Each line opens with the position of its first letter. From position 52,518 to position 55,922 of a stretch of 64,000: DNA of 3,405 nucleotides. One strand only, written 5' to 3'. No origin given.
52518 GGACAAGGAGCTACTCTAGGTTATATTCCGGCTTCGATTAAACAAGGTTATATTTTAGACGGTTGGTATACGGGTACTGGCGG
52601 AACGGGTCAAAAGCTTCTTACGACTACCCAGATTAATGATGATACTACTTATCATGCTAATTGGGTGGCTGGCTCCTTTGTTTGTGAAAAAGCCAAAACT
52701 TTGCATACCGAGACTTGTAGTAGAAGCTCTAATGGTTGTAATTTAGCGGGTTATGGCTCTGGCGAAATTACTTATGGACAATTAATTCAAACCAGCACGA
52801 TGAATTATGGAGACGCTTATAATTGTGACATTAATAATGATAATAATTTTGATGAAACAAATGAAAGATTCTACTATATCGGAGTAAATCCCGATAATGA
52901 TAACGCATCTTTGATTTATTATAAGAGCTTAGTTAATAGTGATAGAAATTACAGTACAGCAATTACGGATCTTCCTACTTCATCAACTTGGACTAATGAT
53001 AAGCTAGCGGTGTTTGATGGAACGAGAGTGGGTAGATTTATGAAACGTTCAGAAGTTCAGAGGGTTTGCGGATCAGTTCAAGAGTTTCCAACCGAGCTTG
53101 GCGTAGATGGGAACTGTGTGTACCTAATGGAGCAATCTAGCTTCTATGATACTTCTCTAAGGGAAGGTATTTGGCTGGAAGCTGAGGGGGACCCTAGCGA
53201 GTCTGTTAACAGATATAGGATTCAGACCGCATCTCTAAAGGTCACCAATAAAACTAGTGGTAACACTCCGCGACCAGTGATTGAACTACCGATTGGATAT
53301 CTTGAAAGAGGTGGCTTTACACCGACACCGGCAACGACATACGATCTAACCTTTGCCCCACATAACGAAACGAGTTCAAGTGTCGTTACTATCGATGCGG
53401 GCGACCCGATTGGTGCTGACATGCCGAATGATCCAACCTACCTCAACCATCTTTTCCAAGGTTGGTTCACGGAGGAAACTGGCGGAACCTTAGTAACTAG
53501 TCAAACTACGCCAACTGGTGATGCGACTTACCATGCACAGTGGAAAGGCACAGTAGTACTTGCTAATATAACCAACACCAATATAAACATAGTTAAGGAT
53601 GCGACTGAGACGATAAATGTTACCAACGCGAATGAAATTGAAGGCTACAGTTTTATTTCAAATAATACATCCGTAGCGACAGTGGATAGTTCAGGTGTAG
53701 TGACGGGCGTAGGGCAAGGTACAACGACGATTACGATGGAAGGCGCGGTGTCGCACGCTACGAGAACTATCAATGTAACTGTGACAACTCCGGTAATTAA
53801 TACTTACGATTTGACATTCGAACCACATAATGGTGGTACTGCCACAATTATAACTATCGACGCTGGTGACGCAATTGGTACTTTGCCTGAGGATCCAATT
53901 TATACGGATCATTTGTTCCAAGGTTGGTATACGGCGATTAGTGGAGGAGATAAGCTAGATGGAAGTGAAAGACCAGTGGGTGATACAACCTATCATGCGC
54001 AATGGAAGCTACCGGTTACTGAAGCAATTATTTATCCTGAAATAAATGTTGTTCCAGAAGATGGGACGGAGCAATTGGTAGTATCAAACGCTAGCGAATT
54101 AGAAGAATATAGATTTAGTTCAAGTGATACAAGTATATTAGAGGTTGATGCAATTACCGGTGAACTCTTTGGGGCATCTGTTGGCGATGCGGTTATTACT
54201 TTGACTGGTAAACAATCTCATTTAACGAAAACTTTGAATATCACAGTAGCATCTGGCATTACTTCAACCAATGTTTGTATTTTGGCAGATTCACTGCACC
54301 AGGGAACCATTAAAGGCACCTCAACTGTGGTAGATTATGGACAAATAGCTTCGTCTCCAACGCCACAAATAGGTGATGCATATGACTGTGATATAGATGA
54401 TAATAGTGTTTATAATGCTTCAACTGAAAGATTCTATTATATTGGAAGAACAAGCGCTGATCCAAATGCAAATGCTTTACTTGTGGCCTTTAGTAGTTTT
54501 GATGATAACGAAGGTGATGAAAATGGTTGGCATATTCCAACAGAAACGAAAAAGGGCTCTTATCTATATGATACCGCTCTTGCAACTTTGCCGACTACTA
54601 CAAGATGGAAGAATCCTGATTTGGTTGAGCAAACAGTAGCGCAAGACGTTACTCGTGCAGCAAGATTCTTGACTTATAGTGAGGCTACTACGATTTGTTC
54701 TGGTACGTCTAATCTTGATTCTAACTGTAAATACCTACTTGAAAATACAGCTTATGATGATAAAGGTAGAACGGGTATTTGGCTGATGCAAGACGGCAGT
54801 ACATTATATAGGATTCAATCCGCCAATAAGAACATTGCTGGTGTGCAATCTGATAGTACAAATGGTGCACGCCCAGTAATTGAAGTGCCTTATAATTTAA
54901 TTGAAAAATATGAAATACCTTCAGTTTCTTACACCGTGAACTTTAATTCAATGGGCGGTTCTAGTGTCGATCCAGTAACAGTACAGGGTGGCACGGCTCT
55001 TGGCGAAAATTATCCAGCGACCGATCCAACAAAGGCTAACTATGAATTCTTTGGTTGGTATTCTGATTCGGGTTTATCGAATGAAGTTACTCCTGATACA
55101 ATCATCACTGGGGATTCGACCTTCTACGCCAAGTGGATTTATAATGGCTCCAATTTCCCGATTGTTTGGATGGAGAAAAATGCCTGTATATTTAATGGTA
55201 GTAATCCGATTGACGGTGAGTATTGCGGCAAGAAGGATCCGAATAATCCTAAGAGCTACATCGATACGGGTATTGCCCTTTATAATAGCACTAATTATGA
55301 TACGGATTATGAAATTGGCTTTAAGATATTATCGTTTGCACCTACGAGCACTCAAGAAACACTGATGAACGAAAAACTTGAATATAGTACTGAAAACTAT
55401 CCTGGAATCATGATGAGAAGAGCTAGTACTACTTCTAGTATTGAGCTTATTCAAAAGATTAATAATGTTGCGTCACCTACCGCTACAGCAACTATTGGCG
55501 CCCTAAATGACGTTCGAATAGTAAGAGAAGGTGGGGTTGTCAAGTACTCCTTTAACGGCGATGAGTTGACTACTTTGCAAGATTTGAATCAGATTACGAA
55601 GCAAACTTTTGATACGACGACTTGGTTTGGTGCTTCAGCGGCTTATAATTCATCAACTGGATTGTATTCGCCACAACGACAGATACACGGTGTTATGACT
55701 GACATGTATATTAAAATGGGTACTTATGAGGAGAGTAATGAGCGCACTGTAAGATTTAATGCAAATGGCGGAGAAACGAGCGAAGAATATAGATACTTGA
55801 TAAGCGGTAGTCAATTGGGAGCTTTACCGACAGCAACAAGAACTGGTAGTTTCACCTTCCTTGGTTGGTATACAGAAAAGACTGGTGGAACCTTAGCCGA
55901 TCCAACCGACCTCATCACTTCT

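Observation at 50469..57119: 2216-aa secreted adhesin-like protein with a C-terminal Cys-X5-Arg phosphatase domain and mirrored internal duplications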

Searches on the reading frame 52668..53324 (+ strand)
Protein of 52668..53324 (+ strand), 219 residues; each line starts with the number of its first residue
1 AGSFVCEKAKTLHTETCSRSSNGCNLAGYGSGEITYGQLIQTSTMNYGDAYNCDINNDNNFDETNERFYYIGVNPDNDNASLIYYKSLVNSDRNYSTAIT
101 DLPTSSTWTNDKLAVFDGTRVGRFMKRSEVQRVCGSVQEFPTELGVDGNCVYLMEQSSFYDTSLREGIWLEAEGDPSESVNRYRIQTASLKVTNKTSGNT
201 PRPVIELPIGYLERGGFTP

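Call 13: search_protein_families(library=pfam, proteins=[window:52668-53324:+], max_evalue=10)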
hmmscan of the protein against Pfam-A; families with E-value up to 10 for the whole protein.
seq(219 aa): 0 families

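Call 32: find_homologous_proteins(query=window:52668-53306:+, max_evalue=0.001)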
Query seq(213 aa) (213 aa): 18 proteins with E <= 0.001 among 78 candidates.
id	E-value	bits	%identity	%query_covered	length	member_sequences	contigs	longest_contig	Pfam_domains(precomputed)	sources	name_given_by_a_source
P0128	5.4e-16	77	30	95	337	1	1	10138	-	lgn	-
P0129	8.5e-16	76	32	96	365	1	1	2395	-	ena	-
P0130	3.7e-15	74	34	99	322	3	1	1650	-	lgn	-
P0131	1.0e-14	73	35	78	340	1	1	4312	-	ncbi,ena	-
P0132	1.7e-14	72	33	95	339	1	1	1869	-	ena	-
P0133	7.4e-13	67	42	39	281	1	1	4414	-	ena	-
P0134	3.0e-12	65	29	95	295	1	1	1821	-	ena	-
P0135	6.1e-11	60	38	53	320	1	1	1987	PF07963.18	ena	-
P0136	2.6e-10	58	31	95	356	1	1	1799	-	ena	-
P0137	1.0e-9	56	42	36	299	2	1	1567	-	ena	-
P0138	2.1e-9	55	37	51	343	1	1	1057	-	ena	-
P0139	1.2e-8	53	34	79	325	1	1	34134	-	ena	-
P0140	1.7e-8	53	31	96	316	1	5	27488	-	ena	-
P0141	7.6e-8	50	34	78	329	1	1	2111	-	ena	-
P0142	2.1e-6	46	32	83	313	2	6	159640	-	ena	-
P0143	2.8e-6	45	30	79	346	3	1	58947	-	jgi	-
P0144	2.7e-4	39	31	95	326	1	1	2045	PF19789.7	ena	-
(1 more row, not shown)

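Call 35: search_protein_families(library=pfam, alignment_id=A3, max_evalue=1)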
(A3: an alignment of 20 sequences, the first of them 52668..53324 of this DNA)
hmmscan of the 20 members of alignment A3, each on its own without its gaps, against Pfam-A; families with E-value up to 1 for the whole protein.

A. member 1, window:52668-53324:+ (219 aa): 0 families

B. families by the number of members that match (of 20 scanned): 11 families
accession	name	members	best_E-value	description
PF19789.6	DUF6273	8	1e-05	Domain of unknown function (DUF6273)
PF12892.13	FctA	3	0.0047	Spy0128-like isopeptide containing domain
PF07963.17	N_methyl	1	3.7e-09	Prokaryotic N-terminal methylation motif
PF06572.17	DUF1131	1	0.018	Protein of unknown function (DUF1131)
PF05195.22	AMP_N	1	0.034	Aminopeptidase P, N-terminal domain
PF14625.12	Lustrin_cystein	1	0.053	Lustrin, cysteine-rich repeated domain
PF07603.17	Lcl_C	1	0.063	Lcl C-terminal domain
PF25665.1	His1_capsid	1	0.086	His1 virus capsid protein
PF18938.6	aRib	1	0.21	Atypical Rib domain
PF18235.6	OST_P2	1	0.22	Oligosaccharyltransferase Peripheral 2 domain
PF18765.7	Polbeta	1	0.35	Polymerase beta, Nucleotidyltransferase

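Call 74: search_solved_structures(query=A3, max_evalue=1, show_alignments=1)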
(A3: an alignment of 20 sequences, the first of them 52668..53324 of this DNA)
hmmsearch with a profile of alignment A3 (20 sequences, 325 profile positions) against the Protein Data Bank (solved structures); distinct sequences matched with E-value up to 1: 0.

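Call 88: search_protein_families(library=pfam, proteins=[P0144, P0139, P0140, P0141, P0142, P0128, P0130, P0143, P0135], max_evalue=1)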
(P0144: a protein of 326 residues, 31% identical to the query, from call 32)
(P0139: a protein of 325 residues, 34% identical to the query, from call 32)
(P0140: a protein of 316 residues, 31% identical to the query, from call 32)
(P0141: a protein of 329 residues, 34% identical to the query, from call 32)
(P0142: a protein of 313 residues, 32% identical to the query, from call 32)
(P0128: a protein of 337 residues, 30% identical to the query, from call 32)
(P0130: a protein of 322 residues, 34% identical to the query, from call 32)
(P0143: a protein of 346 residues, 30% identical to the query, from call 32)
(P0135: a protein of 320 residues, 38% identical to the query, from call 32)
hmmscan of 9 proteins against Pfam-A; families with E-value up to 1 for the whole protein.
P0144 (326 aa): 1 family
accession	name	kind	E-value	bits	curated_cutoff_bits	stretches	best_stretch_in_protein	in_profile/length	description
PF19789.6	DUF6273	-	1.2e-05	25.7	23.5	1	198-319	59-171/172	Domain of unknown function (DUF6273)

P0139 (325 aa): 1 family
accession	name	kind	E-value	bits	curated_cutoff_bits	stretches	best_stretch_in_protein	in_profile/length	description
PF19789.6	DUF6273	-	1e-05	25.9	23.5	1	230-317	87-170/172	Domain of unknown function (DUF6273)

P0140 (316 aa): 2 families
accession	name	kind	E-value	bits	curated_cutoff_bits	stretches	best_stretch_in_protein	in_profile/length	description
PF19789.6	DUF6273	-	0.00039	20.8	23.5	1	211-307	77-169/172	Domain of unknown function (DUF6273)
PF07603.17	Lcl_C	-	0.063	14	34.9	1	251-305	67-116/117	Lcl C-terminal domain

P0141 (329 aa): 1 family
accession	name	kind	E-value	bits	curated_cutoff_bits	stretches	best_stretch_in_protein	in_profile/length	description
PF06572.17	DUF1131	-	0.018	15.3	21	1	125-190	105-166/170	Protein of unknown function (DUF1131)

P0142 (313 aa): 1 family
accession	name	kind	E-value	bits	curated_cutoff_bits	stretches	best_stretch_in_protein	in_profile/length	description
PF19789.6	DUF6273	-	0.00011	22.6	23.5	1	242-305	107-170/172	Domain of unknown function (DUF6273)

P0128 (337 aa): 2 families
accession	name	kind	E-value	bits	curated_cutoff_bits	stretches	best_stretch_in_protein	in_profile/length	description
PF19789.6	DUF6273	-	0.0073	16.6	23.5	1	264-320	108-170/172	Domain of unknown function (DUF6273)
PF18765.7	Polbeta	-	0.35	11.5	26.9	0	2-21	1-20/93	Polymerase beta, Nucleotidyltransferase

P0130 (322 aa): 1 family
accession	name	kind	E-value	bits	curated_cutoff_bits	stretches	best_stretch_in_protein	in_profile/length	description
PF19789.6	DUF6273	-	0.013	15.8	23.5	1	228-316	87-171/172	Domain of unknown function (DUF6273)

P0143 (346 aa): 1 family
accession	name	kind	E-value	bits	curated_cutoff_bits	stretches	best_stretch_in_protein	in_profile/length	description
PF19789.6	DUF6273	-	0.0029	17.9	23.5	1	255-338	89-169/172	Domain of unknown function (DUF6273)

P0135 (320 aa): 3 families
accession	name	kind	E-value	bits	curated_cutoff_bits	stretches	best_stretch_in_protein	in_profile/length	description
PF07963.17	N_methyl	-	3.7e-09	36.2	21.2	1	1-26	1-26/27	Prokaryotic N-terminal methylation motif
PF05195.22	AMP_N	-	0.034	14.3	24.6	1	189-263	40-114/121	Aminopeptidase P, N-terminal domain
PF18938.6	aRib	-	0.21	11.9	27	0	48-85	25-60/71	Atypical Rib domain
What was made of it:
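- On DUF6273 (PF19789) (module Y): 8 of 20 aligned family members hit the C-terminal half of the model, two of them above the gathering score (25.7 and 25.9 against 23.5) (calls 35, 88).
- Y-family members hit DUF6273, two of them above the gathering score (calls 35, 88).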

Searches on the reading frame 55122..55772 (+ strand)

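Call 13: search_protein_families(library=pfam, proteins=[window:55122-55772:+], max_evalue=10)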
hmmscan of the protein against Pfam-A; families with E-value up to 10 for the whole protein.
seq(217 aa): 1 family
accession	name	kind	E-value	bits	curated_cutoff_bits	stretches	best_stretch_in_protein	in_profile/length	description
PF13431.12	TPR_17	-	0.19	12.5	24.4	1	37-61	7-31/34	Tetratricopeptide repeat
